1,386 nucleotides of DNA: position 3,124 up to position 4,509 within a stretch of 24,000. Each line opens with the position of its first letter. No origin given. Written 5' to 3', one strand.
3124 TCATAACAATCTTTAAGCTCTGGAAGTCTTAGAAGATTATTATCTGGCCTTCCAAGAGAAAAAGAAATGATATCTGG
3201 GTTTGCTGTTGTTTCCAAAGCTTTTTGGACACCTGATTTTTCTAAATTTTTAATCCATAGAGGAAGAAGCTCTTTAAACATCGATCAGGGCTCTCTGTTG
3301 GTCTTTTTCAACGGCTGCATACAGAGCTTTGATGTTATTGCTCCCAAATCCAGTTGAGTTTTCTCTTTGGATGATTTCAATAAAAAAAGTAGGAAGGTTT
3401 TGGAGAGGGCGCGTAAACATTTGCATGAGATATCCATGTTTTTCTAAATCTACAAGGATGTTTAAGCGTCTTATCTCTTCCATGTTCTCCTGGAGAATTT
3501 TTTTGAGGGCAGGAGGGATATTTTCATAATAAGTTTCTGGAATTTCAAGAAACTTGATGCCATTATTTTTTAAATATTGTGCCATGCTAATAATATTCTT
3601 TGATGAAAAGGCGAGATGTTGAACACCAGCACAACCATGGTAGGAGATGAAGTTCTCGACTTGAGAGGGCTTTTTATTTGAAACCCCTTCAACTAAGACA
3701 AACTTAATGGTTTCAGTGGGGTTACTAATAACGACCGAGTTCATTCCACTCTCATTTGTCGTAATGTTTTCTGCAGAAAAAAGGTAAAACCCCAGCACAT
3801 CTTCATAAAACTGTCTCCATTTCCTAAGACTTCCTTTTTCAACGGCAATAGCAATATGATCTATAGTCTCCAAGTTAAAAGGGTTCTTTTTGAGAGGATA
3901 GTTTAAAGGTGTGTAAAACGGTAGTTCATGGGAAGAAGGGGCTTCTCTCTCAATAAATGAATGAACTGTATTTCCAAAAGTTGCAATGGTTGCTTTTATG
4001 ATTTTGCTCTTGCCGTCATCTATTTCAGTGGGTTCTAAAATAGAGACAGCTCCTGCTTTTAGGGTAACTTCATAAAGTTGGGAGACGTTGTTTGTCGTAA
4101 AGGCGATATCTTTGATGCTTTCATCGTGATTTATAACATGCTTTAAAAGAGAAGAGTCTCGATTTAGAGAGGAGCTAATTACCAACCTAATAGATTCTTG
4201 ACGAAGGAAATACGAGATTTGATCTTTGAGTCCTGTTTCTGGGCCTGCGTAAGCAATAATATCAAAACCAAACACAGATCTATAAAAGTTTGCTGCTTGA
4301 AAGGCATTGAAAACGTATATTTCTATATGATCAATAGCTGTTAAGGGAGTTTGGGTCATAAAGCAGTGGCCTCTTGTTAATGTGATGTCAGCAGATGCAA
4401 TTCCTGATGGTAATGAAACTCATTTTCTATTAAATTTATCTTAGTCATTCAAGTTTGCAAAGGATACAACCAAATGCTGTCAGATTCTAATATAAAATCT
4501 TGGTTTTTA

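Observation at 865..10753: NRPS support-gene island with a complete 4-hydroxyphenylglycine branch but no synthetase in view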

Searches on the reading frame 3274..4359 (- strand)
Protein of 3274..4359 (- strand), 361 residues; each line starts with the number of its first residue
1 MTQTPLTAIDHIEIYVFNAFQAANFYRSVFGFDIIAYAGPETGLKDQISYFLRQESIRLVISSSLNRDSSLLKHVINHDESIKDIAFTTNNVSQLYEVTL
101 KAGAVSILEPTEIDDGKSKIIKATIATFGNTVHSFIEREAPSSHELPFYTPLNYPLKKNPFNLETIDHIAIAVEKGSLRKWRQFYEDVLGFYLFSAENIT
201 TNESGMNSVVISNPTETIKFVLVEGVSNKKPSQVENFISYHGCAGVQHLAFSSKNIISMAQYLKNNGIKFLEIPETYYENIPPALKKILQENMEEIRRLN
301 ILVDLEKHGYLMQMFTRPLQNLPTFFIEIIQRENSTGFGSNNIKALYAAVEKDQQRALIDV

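Call 3: search_protein_families(library=pfam, proteins=[window:3274-4359:-])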
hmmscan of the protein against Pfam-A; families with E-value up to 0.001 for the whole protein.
window:3274-4359:- (361 aa): 2 families
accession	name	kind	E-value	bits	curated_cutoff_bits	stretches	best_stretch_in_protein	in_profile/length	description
PF00903.31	Glyoxalase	-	9.3e-24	84.6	20.6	2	165-279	1-104/121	Glyoxalase/Bleomycin resistance protein/Dioxygenase superfamily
PF13669.12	Glyoxalase_4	-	7.8e-11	42.7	27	1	167-272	1-95/109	Glyoxalase/Bleomycin resistance protein/Dioxygenase superfamily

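Call 5: search_protein_families(library=ncbifam, proteins=[window:3274-4359:-])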
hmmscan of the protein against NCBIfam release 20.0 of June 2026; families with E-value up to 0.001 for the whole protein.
window:3274-4359:- (361 aa): 7 families
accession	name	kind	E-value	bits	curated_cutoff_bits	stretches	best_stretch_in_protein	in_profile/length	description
TIGR01263.1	4HPPD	equivalog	1.8e-102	343.4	277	1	8-356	2-349/353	4-hydroxyphenylpyruvate dioxygenase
NF042435.1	DhshikDhtase_QuiC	equivalog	8.3e-23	80.7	1200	1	161-355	437-628/635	3-dehydroshikimate dehydratase QuiC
TIGR03081.1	metmalonyl_epim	equivalog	1.3e-17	64.5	114.95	2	166-272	2-100/129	methylmalonyl-CoA epimerase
NF050075.1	SMU1112c_YaeR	equivalog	9.7e-10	38.8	140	1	163-273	1-100/125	SMU1112c/YaeR family gloxylase I-like metalloprotein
TIGR03645.1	glyox_marine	hypoth_equivalog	5.2e-06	26.6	262.05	0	165-210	4-48/162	lactoylglutathione lyase family protein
NF008551.0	PRK11478.1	equivalog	3.9e-05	24.1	148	0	163-270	4-100/129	VOC family protein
TIGR03211.1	catechol_2_3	equivalog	0.00089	18.6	320.2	0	8-207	4-184/303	catechol 2,3-dioxygenase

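Call 8: find_encoding_contigs(protein=window:3274-4359:-, flank=10000, max_places=10)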
Protein window:3274-4359:- (361 aa): no gene with exactly this product is on record in the collection.

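Call 10: search_solved_structures(query=window:3274-4359:-, show_alignments=3)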
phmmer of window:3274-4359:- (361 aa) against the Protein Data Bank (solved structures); distinct sequences matched with E-value up to 0.001: 35.
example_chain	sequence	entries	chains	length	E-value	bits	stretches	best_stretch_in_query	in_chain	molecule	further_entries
9lia_B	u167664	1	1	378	2.5e-69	237.4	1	8-356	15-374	4-hydroxyphenylpyruvate dioxygenase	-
8xtv_A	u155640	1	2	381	2.5e-69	237.4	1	8-356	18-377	4-hydroxyphenylpyruvate dioxygenase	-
1t47_A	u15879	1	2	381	2.5e-66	227.5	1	5-356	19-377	4-hydroxyphenylpyruvate dioxygenase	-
8jbw_A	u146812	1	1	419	2.9e-66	227.3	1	10-355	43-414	4-hydroxyphenylpyruvate dioxygenase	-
3isq_A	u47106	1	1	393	8.7e-66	225.7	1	12-355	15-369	4-hydroxyphenylpyruvate dioxygenase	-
5ec3_A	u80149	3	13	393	8.7e-66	225.7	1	12-355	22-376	4-hydroxyphenylpyruvate dioxygenase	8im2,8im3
1sqi_A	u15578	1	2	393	7e-65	222.7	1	12-355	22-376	4-hydroxyphenylpyruvic acid dioxygenase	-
3zgj_A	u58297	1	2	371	6e-55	190.1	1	5-355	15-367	4-HYDROXYPHENYLPYRUVIC ACID DIOXYGENASE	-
2r5v_A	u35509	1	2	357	4.4e-52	180.7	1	9-354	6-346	PCZA361.1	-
7yvv_A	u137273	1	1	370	2.9e-47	164.8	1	37-354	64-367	4-hydroxyphenylpyruvate dioxygenase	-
9kgm_A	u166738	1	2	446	7.1e-31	111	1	75-333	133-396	4-hydroxyphenylpyruvate dioxygenase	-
9koy_A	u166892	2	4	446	7.1e-31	111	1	75-333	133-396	4-hydroxyphenylpyruvate dioxygenase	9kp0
20zq_A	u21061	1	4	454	7.7e-31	110.9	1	75-333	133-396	4-hydroxyphenylpyruvate dioxygenase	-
1cjx_A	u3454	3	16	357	6.3e-28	101.3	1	36-356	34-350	4-HYDROXYPHENYLPYRUVATE DIOXYGENASE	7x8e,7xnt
9qmf_A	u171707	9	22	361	2.6e-27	99.3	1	50-356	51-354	4-hydroxyphenylpyruvate dioxygenase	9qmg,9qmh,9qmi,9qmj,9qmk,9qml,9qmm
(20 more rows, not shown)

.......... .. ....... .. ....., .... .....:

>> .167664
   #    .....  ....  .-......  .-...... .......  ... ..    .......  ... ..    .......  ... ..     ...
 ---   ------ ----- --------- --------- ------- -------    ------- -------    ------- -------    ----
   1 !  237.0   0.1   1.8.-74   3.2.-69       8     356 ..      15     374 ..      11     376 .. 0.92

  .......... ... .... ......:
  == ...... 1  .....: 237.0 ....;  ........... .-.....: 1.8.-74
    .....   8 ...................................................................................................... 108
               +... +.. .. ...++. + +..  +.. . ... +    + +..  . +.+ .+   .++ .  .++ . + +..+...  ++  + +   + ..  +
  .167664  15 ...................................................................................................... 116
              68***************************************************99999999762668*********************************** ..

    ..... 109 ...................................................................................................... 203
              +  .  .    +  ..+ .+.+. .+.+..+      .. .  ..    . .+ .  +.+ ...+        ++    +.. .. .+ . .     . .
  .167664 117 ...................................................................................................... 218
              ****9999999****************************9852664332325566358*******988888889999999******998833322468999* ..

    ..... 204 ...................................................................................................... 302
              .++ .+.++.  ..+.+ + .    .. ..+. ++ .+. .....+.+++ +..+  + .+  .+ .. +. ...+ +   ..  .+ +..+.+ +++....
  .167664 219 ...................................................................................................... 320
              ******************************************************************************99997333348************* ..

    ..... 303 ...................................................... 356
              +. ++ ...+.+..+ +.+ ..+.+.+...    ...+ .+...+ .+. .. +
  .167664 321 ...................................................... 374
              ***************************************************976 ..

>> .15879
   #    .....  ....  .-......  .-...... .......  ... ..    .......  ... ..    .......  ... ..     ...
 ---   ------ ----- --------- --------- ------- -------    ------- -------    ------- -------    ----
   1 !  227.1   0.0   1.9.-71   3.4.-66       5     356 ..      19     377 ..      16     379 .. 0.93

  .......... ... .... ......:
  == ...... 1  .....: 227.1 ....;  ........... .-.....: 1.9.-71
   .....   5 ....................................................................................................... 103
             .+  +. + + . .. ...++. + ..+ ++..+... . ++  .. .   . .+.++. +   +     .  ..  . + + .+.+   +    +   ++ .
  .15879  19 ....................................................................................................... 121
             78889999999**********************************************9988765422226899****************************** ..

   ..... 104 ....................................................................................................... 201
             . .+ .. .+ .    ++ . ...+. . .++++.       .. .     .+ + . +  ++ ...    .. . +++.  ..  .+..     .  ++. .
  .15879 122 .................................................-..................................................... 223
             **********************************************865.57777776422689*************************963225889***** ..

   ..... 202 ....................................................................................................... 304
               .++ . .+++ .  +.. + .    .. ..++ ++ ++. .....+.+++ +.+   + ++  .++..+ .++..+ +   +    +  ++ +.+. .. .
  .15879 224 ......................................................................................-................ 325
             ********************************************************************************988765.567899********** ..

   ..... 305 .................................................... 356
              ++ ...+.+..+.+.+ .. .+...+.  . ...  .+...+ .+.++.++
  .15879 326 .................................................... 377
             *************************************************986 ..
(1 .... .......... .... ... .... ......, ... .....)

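Call 11: find_homologous_proteins(query=window:3274-4359:-)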
Query window:3274-4359:- (361 aa): 713 proteins with E <= 0.001 among 2392 candidates; the best 120 are listed.
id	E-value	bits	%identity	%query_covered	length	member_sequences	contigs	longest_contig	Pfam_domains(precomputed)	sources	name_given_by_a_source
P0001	2.2e-221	752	94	100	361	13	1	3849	PF13669.13,PF00903.32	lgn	-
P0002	1.2e-189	648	80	100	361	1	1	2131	PF13468.13,PF13669.13,PF00903.32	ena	-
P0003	6.4e-189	645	80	100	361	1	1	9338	PF13669.13,PF00903.32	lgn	-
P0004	1.7e-186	637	81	100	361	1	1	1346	PF13468.13,PF13669.13,PF00903.32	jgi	jgi:4-hydroxyphenylpyruvate dioxygenase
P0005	2.1e-183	627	76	100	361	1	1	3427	PF13669.13,PF00903.32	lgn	-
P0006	1.5e-180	618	76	100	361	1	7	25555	PF13669.13,PF00903.32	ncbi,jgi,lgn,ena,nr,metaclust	ncbi:MAG: 4-hydroxyphenylpyruvate dioxygenase [Alphaproteobacteria bacterium 41-28]|nr:MAG: 4-hydrox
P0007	3.9e-178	610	75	100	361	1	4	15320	PF13468.13,PF13669.13,PF14696.13,PF00903.32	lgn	-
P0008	4.0e-177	607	77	100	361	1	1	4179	PF13669.13,PF14696.13,PF00903.32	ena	-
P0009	7.7e-177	606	74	100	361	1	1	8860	PF13669.13,PF00903.32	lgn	-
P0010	1.1e-175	602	75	100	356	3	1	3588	PF13669.13,PF00903.32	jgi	jgi:4-hydroxyphenylpyruvate dioxygenase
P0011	4.4e-175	600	75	100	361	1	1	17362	PF13669.13,PF14696.13,PF00903.32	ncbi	-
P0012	1.2e-174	598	75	100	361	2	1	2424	PF13669.13,PF00903.32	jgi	jgi:4-hydroxyphenylpyruvate dioxygenase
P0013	2.1e-173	594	74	100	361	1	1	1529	PF13468.13,PF13669.13,PF00903.32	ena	-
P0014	1.0e-171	589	72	100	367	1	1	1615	PF13669.13,PF00903.32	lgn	-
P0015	6.1e-171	586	73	100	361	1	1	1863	PF13669.13,PF00903.32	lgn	-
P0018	1.2e-168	579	72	100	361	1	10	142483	PF13669.13,PF00903.32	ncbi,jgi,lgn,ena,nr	ncbi:MAG: 4-hydroxyphenylpyruvate dioxygenase [Alphaproteobacteria bacterium 41-28]|nr:MAG: 4-hydrox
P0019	1.2e-168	579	72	100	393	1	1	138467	PF13669.13,PF00903.32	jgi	jgi:4-hydroxyphenylpyruvate dioxygenase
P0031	3.6e-159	548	69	98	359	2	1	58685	PF13669.13,PF14696.13,PF00903.32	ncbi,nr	ncbi:MAG: 4-hydroxyphenylpyruvate dioxygenase [Proteobacteria bacterium]|nr:4-hydroxyphenylpyruvate 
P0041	6.2e-134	465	58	100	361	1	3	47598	PF13669.13,PF00903.32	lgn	-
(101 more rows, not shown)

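Call 12: find_encoding_contigs(protein=P0018, flank=10000, max_places=3)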
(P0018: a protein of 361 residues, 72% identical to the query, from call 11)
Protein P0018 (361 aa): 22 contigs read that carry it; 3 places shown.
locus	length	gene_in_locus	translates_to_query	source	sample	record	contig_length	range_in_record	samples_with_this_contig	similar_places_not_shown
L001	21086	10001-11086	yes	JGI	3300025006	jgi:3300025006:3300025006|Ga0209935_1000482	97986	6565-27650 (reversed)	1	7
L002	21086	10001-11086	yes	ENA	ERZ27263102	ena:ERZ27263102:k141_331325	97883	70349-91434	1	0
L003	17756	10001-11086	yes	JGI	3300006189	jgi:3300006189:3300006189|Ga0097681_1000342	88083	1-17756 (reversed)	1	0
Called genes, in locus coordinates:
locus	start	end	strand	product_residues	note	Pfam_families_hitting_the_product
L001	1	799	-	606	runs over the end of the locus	PF02518:HATPase_c (weak), PF13589:HATPase_c_3, PF00183:HSP90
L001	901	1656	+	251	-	PF13340:DUF4096, PF01609:DDE_Tnp_1, PF13359:DDE_Tnp_4 (weak), PF13612:DDE_Tnp_1_3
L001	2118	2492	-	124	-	PF01329:Pterin_4a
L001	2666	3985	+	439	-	PF07690:MFS_1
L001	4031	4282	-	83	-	-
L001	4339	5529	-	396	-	PF00083:Sugar_tr, PF07690:MFS_1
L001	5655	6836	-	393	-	PF01070:FMN_dh, PF00478:IMPDH (weak), PF01645:Glu_synthase (weak)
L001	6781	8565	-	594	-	PF00664:ABC_membrane, PF02463:SMC_N, PF00005:ABC_tran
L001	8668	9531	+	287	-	PF00561:Abhydrolase_1 (faint), PF00975:Thioesterase, PF12697:Abhydrolase_6 (weak)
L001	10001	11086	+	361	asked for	PF00903:Glyoxalase, PF13669:Glyoxalase_4 (weak)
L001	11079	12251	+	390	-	PF00155:Aminotran_1_2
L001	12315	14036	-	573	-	-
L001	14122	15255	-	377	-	PF13808:DDE_Tnp_1_assoc, PF01609:DDE_Tnp_1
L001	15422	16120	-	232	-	PF01609:DDE_Tnp_1, PF13612:DDE_Tnp_1_3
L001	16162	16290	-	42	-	-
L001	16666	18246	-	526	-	PF13522:GATase_6, PF13537:GATase_7, PF00733:Asn_synthase, PF02540:NAD_synthase, PF06508:QueC (weak), PF00733:Asn_synthase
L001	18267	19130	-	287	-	PF01177:Asp_Glu_race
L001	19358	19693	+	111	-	-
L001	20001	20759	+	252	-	PF22624:AASDHPPT_N, PF01648:ACPS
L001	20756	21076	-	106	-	PF13358:DDE_3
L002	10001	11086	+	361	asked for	PF00903:Glyoxalase, PF13669:Glyoxalase_4 (weak)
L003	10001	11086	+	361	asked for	PF00903:Glyoxalase, PF13669:Glyoxalase_4 (weak)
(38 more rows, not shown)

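Call 13: find_encoding_contigs(protein=P0006, flank=10000, max_places=3)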
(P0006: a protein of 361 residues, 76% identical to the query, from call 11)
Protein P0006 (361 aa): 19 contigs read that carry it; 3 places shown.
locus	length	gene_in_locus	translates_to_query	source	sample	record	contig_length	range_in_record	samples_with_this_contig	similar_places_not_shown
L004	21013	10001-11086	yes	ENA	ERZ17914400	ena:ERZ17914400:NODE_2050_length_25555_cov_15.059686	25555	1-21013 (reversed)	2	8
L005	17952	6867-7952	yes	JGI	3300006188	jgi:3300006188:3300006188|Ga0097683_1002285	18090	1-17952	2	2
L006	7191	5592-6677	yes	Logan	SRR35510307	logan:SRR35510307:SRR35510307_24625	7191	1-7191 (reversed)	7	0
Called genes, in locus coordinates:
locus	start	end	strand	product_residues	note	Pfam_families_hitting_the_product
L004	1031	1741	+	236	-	PF03050:DDE_Tnp_IS66 (faint), PF13610:DDE_Tnp_IS240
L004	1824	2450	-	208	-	PF00646:F-box (weak), PF12937:F-box-like (weak)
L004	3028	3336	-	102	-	PF03050:DDE_Tnp_IS66, PF13817:DDE_Tnp_IS66_C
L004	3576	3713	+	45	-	-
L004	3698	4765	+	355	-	PF13546:DDE_5, PF01609:DDE_Tnp_1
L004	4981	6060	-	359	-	PF01070:FMN_dh, PF00478:IMPDH (weak)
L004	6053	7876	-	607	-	PF00664:ABC_membrane, PF00005:ABC_tran, PF02463:SMC_N (weak)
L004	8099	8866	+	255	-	PF00975:Thioesterase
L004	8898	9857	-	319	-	PF02668:TauD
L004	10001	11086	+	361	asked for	PF00903:Glyoxalase, PF13669:Glyoxalase_4 (weak)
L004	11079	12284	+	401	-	PF00155:Aminotran_1_2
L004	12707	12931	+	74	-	PF13589:HATPase_c_3 (weak)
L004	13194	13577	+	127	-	PF13737:DDE_Tnp_1_5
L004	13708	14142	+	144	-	PF01609:DDE_Tnp_1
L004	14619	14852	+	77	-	PF03621:MbtH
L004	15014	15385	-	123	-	PF01648:ACPS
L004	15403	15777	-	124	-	PF22624:AASDHPPT_N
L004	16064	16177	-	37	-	-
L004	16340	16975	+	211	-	PF00975:Thioesterase, PF12697:Abhydrolase_6 (weak)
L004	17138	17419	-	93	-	PF01070:FMN_dh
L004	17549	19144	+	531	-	PF18456:CmlA_N, PF00753:Lactamase_B (weak), PF13483:Lactamase_B_3, PF12706:Lactamase_B_2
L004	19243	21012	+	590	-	?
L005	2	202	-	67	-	?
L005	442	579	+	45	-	-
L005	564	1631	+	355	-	PF13546:DDE_5, PF01609:DDE_Tnp_1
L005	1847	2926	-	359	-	PF01070:FMN_dh, PF00478:IMPDH (weak)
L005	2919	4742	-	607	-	PF00664:ABC_membrane, PF00005:ABC_tran, PF02463:SMC_N (weak)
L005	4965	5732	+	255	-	PF00975:Thioesterase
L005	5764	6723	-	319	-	PF02668:TauD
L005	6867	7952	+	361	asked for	PF00903:Glyoxalase, PF13669:Glyoxalase_4 (weak)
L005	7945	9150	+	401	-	PF00155:Aminotran_1_2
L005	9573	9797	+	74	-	PF13589:HATPase_c_3 (weak)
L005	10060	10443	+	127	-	PF13737:DDE_Tnp_1_5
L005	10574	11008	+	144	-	PF01609:DDE_Tnp_1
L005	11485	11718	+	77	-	PF03621:MbtH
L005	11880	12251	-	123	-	PF01648:ACPS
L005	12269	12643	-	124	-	PF22624:AASDHPPT_N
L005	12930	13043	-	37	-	-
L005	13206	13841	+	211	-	PF00975:Thioesterase, PF12697:Abhydrolase_6 (weak)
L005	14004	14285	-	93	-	PF01070:FMN_dh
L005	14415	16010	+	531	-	PF18456:CmlA_N, PF00753:Lactamase_B (weak), PF13483:Lactamase_B_3, PF12706:Lactamase_B_2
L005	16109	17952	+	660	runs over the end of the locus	?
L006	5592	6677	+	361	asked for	PF00903:Glyoxalase, PF13669:Glyoxalase_4 (weak)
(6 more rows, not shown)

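Call 14: search_protein_families(library=pfam, proteins=[L004:19243-21012:+, L005:16109-17950:+, L001:12315-14036:-, L001:4339-5529:-, L001:2666-3985:+, L001:19358-19693:+], max_evalue=0.01)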
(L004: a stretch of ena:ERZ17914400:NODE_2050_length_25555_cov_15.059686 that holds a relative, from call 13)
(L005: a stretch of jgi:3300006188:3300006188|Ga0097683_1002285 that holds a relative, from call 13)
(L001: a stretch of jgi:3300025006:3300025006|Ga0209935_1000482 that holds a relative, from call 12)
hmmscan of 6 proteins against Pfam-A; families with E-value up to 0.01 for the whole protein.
L004:19243-21012:+ (590 aa): 3 families
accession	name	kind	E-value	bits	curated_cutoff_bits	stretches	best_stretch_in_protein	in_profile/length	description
PF00551.24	Formyl_trans_N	-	7.7e-13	49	26.1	1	75-155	88-168/181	Formyl transferase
PF02911.23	Formyl_trans_C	-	5.9e-09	36.5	21.1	1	199-295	7-98/100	Formyl transferase, C-terminal domain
PF00668.25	Condensation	-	2.2e-08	33.7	30.6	1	316-560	185-456/456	Condensation domain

L005:16109-17950:+ (614 aa): 4 families
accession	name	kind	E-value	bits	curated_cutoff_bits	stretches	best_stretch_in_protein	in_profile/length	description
PF00551.24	Formyl_trans_N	-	7.7e-13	49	26.1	1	75-155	88-168/181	Formyl transferase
PF02911.23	Formyl_trans_C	-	6.2e-09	36.4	21.1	1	199-295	7-98/100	Formyl transferase, C-terminal domain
PF00668.25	Condensation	-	2e-08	33.8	30.6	1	316-560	185-456/456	Condensation domain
PF00501.34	AMP-binding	-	7.7e-07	28.7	29.9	1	580-614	1-36/384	AMP-binding enzyme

L001:12315-14036:- (573 aa): 0 families

L001:4339-5529:- (396 aa): 2 families
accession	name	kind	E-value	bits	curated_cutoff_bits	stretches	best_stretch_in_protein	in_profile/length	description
PF07690.21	MFS_1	-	8.6e-23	81.2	33.4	2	21-221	32-224/347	Major Facilitator Superfamily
PF00083.30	Sugar_tr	-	2.3e-17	63.5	22.3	1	25-184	50-203/452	Sugar (and other) transporter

L001:2666-3985:+ (439 aa): 1 family
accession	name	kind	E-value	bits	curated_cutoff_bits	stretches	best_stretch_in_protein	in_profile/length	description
PF07690.21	MFS_1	-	2.9e-33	115.7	33.4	1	34-371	4-345/347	Major Facilitator Superfamily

L001:19358-19693:+ (111 aa): 1 family
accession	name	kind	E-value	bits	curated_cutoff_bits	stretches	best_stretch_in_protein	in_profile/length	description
PF08468.16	MTS_N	-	0.0051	17.3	27.3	1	36-81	79-124/158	Methyltransferase small domain N-terminal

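Call 27: find_encoding_contigs(protein=P0019, flank=10000, max_places=1)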
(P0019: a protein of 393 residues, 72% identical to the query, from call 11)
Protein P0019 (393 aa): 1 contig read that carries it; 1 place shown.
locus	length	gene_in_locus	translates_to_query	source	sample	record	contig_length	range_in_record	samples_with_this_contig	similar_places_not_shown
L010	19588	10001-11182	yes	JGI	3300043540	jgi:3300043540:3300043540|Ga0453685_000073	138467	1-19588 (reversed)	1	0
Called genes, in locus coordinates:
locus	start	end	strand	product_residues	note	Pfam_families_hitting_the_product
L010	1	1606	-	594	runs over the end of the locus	PF00664:ABC_membrane, PF00005:ABC_tran, PF02463:SMC_N (weak)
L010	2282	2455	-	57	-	-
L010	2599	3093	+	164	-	-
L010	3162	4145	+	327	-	PF02195:ParB_N, PF17762:HTH_ParB, PF08535:KorB (weak)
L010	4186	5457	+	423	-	PF22483:Mu-transpos_C_2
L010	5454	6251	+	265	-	PF01695:IstB_IS21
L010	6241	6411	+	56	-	-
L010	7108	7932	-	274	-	-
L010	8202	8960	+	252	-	PF00975:Thioesterase, PF12697:Abhydrolase_6 (weak)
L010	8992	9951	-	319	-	PF02668:TauD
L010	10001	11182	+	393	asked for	PF00903:Glyoxalase, PF13669:Glyoxalase_4 (weak)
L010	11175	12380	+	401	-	PF00155:Aminotran_1_2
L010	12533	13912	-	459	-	PF20042:DUF6444 (weak), PF03050:DDE_Tnp_IS66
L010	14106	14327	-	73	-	PF03621:MbtH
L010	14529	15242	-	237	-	PF22624:AASDHPPT_N, PF01648:ACPS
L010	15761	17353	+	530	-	PF18456:CmlA_N, PF00753:Lactamase_B (faint), PF13483:Lactamase_B_3 (weak), PF12706:Lactamase_B_2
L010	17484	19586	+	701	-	?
